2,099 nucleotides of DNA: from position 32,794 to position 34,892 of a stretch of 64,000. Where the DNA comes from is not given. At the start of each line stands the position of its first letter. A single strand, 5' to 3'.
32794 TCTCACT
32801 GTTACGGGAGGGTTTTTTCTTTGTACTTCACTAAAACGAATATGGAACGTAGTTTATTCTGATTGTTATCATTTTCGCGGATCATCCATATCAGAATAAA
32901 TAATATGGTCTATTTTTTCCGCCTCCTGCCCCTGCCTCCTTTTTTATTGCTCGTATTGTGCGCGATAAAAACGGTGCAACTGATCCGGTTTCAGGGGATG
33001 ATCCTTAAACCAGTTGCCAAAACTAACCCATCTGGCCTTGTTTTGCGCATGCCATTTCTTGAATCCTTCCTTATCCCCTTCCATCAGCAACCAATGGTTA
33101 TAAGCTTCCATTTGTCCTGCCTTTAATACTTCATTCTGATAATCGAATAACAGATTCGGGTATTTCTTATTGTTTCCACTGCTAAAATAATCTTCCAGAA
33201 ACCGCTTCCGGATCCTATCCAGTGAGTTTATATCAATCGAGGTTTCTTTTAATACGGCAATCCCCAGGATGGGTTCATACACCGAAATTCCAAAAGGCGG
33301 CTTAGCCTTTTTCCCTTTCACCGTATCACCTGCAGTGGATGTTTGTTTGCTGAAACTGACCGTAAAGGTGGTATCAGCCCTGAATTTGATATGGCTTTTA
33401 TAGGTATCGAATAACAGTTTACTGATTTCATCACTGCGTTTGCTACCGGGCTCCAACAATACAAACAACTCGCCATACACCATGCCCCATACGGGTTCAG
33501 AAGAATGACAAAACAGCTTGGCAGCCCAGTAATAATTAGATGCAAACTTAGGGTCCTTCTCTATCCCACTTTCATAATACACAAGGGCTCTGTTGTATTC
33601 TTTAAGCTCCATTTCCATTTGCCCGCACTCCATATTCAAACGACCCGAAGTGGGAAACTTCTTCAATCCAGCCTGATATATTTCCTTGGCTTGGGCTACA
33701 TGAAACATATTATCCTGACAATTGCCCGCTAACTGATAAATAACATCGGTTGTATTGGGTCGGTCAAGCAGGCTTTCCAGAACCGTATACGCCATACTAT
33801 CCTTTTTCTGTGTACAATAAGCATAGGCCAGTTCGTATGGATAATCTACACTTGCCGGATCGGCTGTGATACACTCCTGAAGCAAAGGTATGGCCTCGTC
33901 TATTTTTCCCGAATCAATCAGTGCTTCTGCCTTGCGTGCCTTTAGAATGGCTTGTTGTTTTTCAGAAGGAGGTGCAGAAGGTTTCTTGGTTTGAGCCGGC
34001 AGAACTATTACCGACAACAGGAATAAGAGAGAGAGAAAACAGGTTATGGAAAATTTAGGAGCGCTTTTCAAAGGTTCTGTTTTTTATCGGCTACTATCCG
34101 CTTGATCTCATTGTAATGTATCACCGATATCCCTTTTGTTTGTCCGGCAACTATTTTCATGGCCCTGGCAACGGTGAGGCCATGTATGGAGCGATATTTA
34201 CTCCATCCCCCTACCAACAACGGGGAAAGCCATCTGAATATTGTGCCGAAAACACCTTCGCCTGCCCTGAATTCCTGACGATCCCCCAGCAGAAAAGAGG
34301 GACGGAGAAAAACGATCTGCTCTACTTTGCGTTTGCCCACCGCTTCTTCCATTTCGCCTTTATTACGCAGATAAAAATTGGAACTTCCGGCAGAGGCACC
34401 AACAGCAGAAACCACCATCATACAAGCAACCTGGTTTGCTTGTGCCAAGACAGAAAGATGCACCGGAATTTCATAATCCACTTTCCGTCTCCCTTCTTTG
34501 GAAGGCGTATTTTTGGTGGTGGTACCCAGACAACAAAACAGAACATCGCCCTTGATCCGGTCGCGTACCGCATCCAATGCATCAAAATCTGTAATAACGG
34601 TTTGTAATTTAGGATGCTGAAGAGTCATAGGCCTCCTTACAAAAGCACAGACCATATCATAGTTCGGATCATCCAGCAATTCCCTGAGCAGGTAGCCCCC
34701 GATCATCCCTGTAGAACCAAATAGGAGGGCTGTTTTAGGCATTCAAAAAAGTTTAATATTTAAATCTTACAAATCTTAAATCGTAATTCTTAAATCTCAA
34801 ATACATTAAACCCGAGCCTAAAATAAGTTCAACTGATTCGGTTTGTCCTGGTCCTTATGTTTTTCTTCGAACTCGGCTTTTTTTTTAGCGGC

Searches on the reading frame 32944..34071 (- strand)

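Call 78: search_protein_families(library=pfam, proteins=[window:32944-34071:-], max_evalue=0.00001)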
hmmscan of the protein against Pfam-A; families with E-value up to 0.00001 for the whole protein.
window:32944-34071:- (375 aa): 6 families
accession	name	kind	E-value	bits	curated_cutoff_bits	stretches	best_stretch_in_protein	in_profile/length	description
PF14559.12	TPR_19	-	3e-11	43.9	25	0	51-104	1-54/68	Tetratricopeptide repeat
PF13428.12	TPR_14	-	1e-10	41.6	23.5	0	46-76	6-36/44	Tetratricopeptide repeat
PF07719.23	TPR_2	-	1.4e-08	34.6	27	0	46-73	6-33/34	Tetratricopeptide repeat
PF13414.12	TPR_11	-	2.8e-08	33.8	26.8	0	150-187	1-38/42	TPR repeat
PF13174.12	TPR_6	-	1.5e-07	32.1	26.3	0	114-142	6-33/33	Tetratricopeptide repeat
PF13432.12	TPR_16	-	9.2e-06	26.4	32.7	0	47-89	3-45/65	Tetratricopeptide repeat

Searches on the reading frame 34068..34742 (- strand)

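Call 78: search_protein_families(library=pfam, proteins=[window:34068-34742:-], max_evalue=0.00001)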
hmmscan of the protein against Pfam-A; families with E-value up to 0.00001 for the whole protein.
window:34068-34742:- (224 aa): 2 families
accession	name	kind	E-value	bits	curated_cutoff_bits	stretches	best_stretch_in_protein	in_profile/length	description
PF13460.12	NAD_binding_10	-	2e-09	38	27.2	1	9-153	1-148/184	NAD(P)H-binding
PF08732.16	HIM1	-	4.2e-06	26.9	28.7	1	67-156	50-144/169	HIM1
